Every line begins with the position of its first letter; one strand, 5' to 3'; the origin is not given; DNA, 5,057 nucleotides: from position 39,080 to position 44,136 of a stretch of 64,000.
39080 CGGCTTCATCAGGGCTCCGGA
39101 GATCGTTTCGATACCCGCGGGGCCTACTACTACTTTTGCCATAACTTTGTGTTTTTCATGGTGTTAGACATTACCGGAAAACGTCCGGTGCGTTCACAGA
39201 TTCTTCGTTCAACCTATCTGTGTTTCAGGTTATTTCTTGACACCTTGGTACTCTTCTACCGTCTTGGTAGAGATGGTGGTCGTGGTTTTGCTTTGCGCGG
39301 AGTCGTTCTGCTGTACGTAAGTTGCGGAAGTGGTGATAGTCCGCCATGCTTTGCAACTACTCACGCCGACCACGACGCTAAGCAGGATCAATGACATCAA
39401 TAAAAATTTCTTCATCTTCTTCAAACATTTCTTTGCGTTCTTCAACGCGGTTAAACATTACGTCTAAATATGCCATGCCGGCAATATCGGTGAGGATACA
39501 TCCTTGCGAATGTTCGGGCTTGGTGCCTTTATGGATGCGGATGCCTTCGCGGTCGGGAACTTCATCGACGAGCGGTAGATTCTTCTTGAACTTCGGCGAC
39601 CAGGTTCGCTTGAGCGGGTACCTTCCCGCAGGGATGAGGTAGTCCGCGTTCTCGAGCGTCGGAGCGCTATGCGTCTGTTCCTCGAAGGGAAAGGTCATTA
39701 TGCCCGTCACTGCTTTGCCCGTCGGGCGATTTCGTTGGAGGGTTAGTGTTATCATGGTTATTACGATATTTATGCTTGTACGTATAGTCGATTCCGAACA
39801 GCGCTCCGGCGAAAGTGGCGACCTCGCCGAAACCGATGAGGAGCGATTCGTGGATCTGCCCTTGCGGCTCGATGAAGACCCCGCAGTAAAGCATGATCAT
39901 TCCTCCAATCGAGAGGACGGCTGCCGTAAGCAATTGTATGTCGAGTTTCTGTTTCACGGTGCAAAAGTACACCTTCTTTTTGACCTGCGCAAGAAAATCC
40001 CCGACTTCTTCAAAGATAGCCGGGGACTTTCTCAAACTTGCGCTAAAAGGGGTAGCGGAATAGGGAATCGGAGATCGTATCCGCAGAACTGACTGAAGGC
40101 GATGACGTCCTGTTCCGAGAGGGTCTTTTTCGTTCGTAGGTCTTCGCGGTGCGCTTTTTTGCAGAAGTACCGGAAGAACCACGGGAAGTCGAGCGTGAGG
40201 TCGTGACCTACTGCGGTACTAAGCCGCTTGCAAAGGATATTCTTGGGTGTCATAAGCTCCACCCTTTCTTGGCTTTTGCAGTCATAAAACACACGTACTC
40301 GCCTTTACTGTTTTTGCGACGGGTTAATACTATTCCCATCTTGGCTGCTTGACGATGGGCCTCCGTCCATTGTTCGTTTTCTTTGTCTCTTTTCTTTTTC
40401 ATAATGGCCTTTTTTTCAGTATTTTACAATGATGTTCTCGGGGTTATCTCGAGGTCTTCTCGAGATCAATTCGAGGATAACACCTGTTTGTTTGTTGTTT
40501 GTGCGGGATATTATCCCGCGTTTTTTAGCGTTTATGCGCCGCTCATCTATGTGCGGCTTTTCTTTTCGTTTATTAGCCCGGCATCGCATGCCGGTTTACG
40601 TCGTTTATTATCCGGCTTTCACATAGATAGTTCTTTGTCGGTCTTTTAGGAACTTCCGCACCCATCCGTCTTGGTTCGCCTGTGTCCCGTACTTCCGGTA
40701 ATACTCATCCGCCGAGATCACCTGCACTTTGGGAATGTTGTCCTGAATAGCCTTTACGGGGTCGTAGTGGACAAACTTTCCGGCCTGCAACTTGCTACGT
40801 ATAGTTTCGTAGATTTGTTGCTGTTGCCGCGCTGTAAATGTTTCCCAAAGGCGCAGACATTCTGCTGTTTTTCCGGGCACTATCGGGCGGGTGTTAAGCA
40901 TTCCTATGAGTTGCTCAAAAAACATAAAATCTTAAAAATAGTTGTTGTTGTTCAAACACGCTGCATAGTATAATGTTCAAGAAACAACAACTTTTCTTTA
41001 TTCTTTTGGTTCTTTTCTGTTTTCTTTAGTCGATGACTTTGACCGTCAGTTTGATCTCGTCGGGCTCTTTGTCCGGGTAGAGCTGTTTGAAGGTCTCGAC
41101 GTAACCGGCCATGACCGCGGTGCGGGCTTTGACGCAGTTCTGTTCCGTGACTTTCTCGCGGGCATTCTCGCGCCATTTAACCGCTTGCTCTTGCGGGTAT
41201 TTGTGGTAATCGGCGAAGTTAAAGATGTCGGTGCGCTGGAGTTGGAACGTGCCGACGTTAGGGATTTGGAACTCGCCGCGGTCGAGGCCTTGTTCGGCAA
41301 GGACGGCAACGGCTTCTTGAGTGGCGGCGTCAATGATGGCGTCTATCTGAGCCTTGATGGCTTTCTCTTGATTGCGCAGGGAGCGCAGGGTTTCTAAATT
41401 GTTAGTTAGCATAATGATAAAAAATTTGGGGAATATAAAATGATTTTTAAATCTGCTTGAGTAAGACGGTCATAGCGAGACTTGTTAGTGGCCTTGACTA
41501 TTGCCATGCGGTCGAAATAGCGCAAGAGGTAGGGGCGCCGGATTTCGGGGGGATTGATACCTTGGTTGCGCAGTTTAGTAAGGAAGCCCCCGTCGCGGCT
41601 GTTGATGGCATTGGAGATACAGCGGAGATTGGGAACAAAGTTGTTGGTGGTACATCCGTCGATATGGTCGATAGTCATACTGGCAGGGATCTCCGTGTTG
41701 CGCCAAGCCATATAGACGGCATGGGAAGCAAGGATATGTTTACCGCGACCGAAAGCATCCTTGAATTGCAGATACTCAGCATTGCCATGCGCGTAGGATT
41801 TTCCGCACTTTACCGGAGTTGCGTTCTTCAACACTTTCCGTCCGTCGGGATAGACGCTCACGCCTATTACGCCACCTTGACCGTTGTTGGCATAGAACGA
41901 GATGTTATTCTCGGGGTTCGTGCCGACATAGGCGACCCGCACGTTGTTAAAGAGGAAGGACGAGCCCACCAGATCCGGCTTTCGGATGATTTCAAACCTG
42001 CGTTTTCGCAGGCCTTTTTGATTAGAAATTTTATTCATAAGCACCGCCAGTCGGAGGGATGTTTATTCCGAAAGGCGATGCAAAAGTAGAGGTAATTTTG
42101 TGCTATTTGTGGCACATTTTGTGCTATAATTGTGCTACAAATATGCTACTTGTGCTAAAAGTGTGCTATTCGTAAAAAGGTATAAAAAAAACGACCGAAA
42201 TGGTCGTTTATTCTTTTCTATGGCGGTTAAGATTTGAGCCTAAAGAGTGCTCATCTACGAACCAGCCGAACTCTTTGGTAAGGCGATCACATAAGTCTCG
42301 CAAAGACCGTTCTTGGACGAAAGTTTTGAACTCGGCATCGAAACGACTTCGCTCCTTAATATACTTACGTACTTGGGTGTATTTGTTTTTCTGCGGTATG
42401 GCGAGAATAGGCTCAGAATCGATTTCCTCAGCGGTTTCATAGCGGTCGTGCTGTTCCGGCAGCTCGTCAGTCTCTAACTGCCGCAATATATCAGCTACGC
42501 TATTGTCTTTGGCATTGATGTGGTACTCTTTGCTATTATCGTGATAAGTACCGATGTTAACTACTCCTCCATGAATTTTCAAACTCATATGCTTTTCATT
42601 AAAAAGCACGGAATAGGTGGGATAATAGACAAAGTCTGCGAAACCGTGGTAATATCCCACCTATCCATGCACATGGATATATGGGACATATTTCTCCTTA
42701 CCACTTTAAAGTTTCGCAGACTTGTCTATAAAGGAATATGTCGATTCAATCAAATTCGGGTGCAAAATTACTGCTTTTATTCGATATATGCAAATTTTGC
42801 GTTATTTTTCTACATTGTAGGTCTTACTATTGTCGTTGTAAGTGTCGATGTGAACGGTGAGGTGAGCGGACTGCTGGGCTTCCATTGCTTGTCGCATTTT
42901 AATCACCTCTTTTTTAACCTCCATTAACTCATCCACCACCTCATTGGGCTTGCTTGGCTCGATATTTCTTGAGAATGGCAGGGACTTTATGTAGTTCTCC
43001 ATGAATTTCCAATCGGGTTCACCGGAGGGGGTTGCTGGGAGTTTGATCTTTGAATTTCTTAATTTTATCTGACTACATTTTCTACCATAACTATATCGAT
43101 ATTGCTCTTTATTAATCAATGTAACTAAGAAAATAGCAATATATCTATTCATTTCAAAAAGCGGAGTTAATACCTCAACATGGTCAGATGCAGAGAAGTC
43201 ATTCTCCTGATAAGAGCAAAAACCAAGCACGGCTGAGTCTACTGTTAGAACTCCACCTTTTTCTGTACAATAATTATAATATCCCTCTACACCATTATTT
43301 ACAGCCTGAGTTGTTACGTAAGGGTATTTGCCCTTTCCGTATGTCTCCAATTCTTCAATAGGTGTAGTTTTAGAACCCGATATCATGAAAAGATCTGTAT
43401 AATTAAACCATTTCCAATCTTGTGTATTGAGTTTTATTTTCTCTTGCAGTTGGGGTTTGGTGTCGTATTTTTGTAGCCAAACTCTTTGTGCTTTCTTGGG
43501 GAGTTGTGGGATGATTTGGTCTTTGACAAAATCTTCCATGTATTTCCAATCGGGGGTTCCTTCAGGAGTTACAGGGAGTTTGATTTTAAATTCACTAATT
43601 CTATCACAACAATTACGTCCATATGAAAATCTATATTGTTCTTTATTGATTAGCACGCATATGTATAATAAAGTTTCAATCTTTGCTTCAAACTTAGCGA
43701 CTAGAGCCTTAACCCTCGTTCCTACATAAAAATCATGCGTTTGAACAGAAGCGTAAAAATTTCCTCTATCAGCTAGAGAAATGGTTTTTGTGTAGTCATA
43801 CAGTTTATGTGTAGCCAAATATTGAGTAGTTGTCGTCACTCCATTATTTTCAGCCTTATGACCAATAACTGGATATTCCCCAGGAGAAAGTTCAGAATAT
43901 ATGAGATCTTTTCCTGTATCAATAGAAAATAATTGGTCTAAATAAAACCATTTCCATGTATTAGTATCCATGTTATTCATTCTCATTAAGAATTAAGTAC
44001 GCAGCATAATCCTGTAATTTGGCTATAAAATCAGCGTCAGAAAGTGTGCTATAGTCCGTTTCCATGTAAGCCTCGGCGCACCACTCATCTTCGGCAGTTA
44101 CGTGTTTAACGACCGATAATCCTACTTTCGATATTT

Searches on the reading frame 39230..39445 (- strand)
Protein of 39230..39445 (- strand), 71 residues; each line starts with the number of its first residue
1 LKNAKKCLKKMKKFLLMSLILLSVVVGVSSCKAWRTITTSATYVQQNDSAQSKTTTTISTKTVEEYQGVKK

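Call 35: search_protein_families(library=phrogs, proteins=[window:39230-39445:-], max_evalue=0.01)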
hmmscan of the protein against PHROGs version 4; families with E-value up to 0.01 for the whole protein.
window:39230-39445:- (71 aa): 1 family
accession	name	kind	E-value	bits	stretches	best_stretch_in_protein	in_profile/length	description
phrog_2316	-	unknown function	0.009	16.8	0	11-67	1-58/191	-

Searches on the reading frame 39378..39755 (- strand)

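Call 13: search_protein_families(library=pfam, proteins=[window:39378-39755:-], max_evalue=0.01)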
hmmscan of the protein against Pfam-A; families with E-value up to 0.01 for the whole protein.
window:39378-39755:- (125 aa): 1 family
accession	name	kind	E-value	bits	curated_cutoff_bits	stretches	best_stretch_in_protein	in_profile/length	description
PF18925.5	DUF5675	-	6e-17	62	26.7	1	6-88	2-85/114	Family of unknown function (DUF5675)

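Call 35: search_protein_families(library=phrogs, proteins=[window:39378-39755:-], max_evalue=0.01)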
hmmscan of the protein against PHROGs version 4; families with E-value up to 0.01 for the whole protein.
window:39378-39755:- (125 aa): 1 family
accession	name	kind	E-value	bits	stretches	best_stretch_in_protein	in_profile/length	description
phrog_1501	-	unknown function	1.9e-09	38.5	1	26-88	33-117/159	-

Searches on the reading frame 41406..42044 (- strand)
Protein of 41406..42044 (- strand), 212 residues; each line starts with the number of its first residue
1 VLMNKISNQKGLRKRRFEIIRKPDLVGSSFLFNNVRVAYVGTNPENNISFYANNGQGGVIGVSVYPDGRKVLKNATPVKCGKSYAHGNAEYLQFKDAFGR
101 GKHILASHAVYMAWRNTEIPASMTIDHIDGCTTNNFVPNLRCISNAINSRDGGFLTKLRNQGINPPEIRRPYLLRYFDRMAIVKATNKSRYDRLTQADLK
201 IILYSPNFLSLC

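Call 13: search_protein_families(library=pfam, proteins=[window:41406-42044:-], max_evalue=0.01)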
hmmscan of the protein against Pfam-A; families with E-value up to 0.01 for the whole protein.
window:41406-42044:- (212 aa): 1 family
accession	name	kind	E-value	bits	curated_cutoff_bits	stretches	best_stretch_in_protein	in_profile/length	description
PF13392.12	HNH_3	-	2.7e-06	27.4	24.8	1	118-150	14-46/46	HNH endonuclease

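Call 35: search_protein_families(library=phrogs, proteins=[window:41406-42044:-], max_evalue=0.01)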
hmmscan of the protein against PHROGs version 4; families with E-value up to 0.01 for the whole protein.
window:41406-42044:- (212 aa): 5 families
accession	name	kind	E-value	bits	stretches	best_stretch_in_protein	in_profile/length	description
phrog_99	-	DNA, RNA and nucleotide metabolism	3.4e-10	41.2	1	75-150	135-203/383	HNH endonuclease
phrog_59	-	DNA, RNA and nucleotide metabolism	5e-07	30.4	1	69-152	163-235/423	HNH endonuclease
phrog_4578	-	DNA, RNA and nucleotide metabolism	8.3e-07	30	1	113-150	20-57/130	HNH endonuclease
phrog_959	-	DNA, RNA and nucleotide metabolism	0.0021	18.8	1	85-150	39-104/138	HNH endonuclease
phrog_826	-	DNA, RNA and nucleotide metabolism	0.0035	17.9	1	99-152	105-158/281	HNH endonuclease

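Call 70: search_protein_families(library=ncbifam, proteins=[window:41406-42044:-], max_evalue=0.1)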
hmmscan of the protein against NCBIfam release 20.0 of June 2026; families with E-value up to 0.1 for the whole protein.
window:41406-42044:- (212 aa): 0 families

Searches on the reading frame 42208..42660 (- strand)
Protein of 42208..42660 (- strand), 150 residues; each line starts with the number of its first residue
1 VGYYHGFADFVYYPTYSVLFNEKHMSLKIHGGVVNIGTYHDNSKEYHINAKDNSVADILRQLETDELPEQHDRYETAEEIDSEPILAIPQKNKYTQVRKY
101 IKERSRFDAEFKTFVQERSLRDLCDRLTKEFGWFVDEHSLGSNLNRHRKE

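Call 13: search_protein_families(library=pfam, proteins=[window:42208-42660:-], max_evalue=0.01)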
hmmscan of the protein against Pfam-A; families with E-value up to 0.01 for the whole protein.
window:42208-42660:- (150 aa): 0 families

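Call 24: search_protein_families(library=padloc, proteins=[window:42208-42660:-], max_evalue=0.001)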
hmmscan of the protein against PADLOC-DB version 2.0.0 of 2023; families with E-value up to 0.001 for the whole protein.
window:42208-42660:- (150 aa): 0 families

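Call 35: search_protein_families(library=phrogs, proteins=[window:42208-42588:-], max_evalue=0.01)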
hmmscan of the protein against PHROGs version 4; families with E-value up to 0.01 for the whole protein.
window:42208-42588:- (126 aa): 1 family
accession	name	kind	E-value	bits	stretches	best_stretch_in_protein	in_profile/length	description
phrog_32301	-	unknown function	0.0069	18.1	0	81-115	40-74/95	-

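Call 70: search_protein_families(library=ncbifam, proteins=[window:42208-42588:-], max_evalue=0.1)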
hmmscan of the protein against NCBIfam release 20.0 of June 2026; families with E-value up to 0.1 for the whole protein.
window:42208-42588:- (126 aa): 0 families

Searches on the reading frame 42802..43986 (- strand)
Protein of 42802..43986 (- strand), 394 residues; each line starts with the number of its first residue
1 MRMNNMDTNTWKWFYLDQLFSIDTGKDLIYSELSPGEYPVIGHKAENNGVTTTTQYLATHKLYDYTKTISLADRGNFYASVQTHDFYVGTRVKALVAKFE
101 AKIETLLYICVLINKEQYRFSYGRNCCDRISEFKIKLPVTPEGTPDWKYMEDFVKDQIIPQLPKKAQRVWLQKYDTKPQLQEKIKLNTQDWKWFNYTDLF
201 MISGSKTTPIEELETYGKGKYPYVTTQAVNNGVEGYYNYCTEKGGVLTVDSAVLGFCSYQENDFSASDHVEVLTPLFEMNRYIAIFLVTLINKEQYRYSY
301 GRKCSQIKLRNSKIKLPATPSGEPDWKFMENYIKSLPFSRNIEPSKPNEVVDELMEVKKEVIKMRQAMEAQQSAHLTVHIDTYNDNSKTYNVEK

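Call 13: search_protein_families(library=pfam, proteins=[window:42802-43986:-], max_evalue=0.01)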
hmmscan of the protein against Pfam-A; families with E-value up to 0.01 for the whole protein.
window:42802-43986:- (394 aa): 1 family
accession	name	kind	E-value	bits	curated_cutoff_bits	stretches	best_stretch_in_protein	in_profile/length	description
PF01420.25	Methylase_S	-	3e-30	106.1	22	2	189-334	2-154/168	Type I restriction modification DNA specificity domain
